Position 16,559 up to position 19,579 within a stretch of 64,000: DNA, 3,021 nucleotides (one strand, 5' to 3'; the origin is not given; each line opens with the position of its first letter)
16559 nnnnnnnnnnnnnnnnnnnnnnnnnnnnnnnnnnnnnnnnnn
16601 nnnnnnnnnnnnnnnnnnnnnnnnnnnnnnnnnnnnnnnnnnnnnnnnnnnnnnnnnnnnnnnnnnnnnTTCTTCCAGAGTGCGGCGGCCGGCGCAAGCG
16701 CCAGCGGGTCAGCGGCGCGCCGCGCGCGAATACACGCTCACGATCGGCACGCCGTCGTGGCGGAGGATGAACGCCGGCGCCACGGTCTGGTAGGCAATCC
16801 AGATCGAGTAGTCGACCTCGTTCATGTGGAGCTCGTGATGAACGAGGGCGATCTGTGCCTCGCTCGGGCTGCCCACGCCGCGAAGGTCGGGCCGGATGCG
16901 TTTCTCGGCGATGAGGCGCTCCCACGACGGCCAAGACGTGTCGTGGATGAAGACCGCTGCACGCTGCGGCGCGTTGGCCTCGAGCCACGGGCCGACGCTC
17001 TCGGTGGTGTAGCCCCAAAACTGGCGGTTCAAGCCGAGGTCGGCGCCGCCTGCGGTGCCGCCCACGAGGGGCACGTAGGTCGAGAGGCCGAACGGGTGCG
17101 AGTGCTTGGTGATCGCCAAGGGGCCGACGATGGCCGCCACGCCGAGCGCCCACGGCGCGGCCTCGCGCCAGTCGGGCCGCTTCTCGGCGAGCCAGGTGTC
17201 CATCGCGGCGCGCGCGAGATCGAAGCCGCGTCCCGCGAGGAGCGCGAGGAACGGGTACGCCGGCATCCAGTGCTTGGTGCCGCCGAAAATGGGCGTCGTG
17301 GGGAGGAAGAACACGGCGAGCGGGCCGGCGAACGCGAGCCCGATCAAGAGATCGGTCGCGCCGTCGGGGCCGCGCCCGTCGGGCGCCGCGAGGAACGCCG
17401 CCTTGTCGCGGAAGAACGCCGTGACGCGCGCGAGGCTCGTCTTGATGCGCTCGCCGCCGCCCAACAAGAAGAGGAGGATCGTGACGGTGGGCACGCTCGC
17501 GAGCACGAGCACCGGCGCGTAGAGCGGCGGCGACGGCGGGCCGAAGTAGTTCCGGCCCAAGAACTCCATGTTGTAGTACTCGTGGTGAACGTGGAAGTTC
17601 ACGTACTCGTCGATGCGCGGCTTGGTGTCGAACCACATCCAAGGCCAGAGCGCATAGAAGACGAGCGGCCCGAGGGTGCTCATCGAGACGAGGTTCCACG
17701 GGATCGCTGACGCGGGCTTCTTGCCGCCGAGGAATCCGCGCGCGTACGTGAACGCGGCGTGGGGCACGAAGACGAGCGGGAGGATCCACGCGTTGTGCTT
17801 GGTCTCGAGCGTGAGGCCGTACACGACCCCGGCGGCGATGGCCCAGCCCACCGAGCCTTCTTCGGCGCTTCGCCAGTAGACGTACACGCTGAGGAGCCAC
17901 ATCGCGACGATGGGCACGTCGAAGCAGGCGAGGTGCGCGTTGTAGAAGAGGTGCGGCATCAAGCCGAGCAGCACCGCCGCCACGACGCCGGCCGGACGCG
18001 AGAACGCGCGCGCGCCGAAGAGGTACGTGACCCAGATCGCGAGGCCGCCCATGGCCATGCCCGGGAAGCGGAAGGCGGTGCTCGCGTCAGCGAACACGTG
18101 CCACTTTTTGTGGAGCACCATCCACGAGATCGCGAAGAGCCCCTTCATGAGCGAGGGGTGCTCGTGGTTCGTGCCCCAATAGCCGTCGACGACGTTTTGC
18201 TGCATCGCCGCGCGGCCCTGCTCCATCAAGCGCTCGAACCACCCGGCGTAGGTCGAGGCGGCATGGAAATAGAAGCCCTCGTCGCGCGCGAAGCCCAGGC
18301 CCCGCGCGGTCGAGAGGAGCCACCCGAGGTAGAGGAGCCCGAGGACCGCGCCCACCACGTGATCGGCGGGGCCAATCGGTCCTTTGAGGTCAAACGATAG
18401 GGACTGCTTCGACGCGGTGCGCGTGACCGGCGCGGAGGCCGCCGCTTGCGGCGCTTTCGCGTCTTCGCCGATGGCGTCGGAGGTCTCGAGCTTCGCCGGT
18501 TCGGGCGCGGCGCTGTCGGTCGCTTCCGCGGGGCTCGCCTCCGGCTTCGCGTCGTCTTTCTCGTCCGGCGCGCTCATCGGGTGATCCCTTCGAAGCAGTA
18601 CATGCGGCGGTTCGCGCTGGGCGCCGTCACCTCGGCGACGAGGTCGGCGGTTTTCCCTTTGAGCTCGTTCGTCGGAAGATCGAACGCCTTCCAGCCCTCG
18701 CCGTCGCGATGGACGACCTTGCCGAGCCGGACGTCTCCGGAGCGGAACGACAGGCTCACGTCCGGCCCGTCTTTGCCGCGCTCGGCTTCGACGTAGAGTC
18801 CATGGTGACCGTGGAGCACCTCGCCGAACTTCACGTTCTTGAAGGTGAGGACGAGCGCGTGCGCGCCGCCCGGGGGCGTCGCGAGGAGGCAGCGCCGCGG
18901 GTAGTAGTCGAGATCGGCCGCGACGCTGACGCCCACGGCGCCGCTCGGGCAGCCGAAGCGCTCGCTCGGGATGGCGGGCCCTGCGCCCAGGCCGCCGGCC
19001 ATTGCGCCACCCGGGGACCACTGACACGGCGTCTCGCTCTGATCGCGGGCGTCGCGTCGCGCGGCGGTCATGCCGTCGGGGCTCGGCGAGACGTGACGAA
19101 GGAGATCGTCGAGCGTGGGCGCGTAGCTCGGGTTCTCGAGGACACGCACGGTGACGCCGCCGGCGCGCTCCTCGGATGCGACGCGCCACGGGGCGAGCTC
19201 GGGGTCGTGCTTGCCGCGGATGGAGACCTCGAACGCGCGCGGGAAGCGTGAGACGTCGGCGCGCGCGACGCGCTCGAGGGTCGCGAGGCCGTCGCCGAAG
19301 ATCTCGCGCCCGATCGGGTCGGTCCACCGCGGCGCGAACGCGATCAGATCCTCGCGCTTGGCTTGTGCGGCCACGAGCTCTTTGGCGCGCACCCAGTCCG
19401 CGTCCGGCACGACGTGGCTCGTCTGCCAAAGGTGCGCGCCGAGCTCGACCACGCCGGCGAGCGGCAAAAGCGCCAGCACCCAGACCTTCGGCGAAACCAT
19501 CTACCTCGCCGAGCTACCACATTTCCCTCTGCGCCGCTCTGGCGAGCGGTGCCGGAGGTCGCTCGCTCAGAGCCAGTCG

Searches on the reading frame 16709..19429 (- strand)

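Call 28: search_protein_families(library=pfam, proteins=[window:16709-19429:-], max_evalue=0.001)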
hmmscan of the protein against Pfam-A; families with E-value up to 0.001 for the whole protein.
window:16709-19429:- (906 aa): 3 families
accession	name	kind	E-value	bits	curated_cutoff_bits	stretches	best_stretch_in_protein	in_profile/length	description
PF13231.12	PMT_2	-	7.6e-12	46.2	26.1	1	445-561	16-132/160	Dolichyl-phosphate-mannose-protein mannosyltransferase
PF02516.20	STT3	-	7.7e-06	26.1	24.5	1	443-555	86-203/405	Oligosaccharyl transferase STT3, N-terminal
PF02366.24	PMT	-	9.1e-05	22.6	22.7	1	450-559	82-199/245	Dolichyl-phosphate-mannose-protein mannosyltransferase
